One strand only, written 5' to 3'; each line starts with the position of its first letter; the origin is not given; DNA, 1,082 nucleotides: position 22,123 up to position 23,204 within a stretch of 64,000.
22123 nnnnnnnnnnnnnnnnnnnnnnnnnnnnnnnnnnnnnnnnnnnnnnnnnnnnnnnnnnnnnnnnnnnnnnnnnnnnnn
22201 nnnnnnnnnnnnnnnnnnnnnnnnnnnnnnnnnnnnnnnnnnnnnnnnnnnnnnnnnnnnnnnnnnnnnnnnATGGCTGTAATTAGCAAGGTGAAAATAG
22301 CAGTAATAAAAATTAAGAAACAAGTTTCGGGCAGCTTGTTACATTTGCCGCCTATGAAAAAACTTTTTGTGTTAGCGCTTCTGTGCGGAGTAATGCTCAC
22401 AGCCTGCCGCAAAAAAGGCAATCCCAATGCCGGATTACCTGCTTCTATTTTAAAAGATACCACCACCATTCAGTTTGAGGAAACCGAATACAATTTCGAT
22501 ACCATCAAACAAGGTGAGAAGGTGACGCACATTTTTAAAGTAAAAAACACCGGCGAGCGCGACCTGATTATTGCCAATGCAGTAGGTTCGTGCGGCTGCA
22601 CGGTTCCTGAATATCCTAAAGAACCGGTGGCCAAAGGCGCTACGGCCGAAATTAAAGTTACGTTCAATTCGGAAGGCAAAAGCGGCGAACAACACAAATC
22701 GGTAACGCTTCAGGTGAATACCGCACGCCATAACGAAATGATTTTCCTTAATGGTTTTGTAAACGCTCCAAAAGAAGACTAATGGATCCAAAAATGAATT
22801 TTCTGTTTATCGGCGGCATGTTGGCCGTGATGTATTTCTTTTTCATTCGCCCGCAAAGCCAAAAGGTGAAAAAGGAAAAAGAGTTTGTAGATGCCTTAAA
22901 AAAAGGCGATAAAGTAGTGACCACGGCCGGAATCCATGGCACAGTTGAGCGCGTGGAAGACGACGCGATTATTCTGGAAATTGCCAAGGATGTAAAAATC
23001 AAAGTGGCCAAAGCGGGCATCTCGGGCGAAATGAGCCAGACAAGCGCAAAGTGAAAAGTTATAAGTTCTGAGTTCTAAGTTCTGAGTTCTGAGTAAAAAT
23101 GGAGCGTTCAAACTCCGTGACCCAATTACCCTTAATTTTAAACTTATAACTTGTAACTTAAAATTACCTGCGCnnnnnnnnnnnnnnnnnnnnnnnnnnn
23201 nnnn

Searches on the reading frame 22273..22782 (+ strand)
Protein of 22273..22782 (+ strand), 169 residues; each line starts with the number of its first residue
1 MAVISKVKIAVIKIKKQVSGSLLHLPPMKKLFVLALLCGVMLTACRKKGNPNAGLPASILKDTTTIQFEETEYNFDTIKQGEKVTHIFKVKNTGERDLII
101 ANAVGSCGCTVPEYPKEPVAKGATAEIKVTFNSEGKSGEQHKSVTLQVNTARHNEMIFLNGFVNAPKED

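Call 9: search_protein_families(library=pfam, proteins=[window:22273-22782:+])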
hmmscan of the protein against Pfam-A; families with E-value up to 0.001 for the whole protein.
window:22273-22782:+ (169 aa): 2 families
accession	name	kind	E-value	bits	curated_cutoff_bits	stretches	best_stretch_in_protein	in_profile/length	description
PF07610.17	DUF1573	-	1.8e-33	114.9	26.1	1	66-163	1-98/98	Protein of unknown function (DUF1573)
PF22544.2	HYDIN_VesB_CFA65-like_Ig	-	3.3e-15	56.6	25.5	1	65-157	2-95/100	HYDIN/CFA65/VesB-like, Ig-like domain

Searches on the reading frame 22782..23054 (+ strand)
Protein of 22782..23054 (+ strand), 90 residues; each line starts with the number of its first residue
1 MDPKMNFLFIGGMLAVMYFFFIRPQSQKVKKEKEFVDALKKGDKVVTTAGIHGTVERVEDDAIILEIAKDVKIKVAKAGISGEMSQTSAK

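Call 9: search_protein_families(library=pfam, proteins=[window:22782-23054:+])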
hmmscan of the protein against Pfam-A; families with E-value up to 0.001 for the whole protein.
window:22782-23054:+ (90 aa): 1 family
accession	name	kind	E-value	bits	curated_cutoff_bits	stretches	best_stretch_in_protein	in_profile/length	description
PF02699.20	YajC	-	1.5e-27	95.7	28.2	1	5-81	1-77/78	Preprotein translocase subunit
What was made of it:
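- Checked: yajC is 22782-23054 (Pfam YajC, 1.5e-27, call 9).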

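Call 64: find_homologous_proteins(query=window:22782-23054:+, max_evalue=1e-20)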
Query window:22782-23054:+ (90 aa): 43 proteins with E <= 1e-20 among 257 candidates.
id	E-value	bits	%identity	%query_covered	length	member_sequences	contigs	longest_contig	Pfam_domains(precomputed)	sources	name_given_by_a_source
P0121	4.4e-46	172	99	96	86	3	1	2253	PF02699.21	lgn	-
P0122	3.5e-31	124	65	99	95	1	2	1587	PF02699.21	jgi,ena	jgi:preprotein translocase subunit YajC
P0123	6.0e-30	121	63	97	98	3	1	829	PF02699.21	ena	-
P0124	1.3e-29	119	64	96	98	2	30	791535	PF02699.21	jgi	jgi:preprotein translocase subunit YajC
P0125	2.0e-29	119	64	96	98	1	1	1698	PF02699.21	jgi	jgi:preprotein translocase subunit YajC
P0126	3.6e-29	118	63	99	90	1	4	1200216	PF02699.21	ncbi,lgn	ncbi:MAG: preprotein translocase subunit YajC [Chitinophagales bacterium]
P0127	1.5e-27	113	61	100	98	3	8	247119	PF02699.21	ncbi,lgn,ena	-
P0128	2.9e-27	112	64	96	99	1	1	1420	PF02699.21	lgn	-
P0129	6.1e-27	111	60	99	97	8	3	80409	PF02699.21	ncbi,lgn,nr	ncbi:MAG: preprotein translocase subunit YajC [Bacteroidetes bacterium]|nr:preprotein translocase su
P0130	3.2e-26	109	59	96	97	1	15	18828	PF02699.21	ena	-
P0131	5.4e-26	108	56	97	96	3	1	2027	PF02699.21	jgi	-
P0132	5.5e-26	108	60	97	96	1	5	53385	PF02699.21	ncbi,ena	-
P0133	6.2e-26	108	57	96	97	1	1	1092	PF02699.21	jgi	jgi:preprotein translocase subunit YajC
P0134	9.7e-26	107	60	96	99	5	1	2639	PF02699.21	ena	-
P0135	1.3e-25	107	63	89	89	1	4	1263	PF02699.21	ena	-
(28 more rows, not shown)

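Call 65: find_encoding_contigs(protein=P0121, flank=3000, max_places=10)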
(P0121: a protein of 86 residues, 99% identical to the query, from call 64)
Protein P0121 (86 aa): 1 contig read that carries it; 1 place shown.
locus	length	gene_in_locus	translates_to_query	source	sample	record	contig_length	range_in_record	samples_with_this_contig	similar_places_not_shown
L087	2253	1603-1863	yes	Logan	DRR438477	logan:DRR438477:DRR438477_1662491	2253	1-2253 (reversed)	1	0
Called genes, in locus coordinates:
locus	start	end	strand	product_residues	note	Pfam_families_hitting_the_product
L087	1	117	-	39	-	?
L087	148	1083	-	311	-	PF05875:Ceramidase, PF04080:Per1 (weak)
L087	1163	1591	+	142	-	PF07610:DUF1573, PF22544:HYDIN_VesB_CFA65-like_Ig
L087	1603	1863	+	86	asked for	PF02699:YajC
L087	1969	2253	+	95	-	?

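Call 66: list_cluster_members(proteins=[P0121])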
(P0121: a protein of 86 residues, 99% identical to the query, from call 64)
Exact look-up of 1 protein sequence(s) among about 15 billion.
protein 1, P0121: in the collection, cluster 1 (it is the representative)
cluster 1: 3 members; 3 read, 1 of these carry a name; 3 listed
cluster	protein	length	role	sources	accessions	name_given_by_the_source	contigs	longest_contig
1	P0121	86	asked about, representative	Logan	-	-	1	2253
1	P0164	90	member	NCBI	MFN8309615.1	MAG: preprotein translocase subunit YajC [Chitinophagales bacterium]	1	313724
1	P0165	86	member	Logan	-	-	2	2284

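Call 67: find_encoding_contigs(protein=P0165, flank=3000, max_places=10)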
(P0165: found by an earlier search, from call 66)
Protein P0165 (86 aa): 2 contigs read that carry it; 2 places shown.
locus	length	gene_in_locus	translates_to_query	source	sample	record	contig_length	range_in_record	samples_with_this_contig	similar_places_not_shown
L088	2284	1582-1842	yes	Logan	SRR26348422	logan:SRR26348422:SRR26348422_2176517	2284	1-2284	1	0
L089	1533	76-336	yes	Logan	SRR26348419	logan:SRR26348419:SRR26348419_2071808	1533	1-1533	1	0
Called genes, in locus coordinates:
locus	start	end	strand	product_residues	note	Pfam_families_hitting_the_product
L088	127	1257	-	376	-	PF04080:Per1 (weak)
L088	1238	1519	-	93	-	-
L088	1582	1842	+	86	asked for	PF02699:YajC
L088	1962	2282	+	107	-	?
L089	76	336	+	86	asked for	PF02699:YajC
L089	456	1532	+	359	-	?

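Call 72: find_related_loci(query=window:22782-23054:+, collection=metagenome_contigs, flank=2000)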
Query window:22782-23054:+ (90 aa) in metagenome_contigs; peptide patterns used: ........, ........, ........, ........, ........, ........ (x = any residue, [..] = any of these).
461 stretches matched a pattern; 71 encode a relative of the query (tblastn E <= 1e-3); 71 distinct loci.
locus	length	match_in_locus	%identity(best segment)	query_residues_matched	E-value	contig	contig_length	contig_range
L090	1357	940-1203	59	1-86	3e-31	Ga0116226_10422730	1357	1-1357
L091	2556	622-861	54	6-85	1e-26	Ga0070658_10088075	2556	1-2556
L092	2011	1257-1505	44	5-88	2e-21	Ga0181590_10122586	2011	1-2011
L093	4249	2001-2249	44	5-88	2e-21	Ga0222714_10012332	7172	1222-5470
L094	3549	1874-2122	44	5-88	2e-21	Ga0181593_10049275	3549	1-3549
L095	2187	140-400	41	1-90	2e-21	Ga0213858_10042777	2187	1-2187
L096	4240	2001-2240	47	5-85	7e-21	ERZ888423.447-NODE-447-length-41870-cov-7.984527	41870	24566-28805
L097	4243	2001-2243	48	6-87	8e-21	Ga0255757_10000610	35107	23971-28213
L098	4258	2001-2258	46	2-85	9e-21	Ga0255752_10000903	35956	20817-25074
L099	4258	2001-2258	46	2-85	9e-21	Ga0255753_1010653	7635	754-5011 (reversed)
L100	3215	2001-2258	46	2-85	9e-21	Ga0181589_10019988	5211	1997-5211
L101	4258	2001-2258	46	2-85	9e-21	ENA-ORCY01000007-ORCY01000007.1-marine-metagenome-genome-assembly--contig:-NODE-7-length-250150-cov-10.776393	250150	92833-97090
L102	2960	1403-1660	46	2-85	9e-21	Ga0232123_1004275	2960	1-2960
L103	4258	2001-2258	46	2-85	9e-21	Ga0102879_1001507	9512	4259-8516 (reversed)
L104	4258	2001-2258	46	2-85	9e-21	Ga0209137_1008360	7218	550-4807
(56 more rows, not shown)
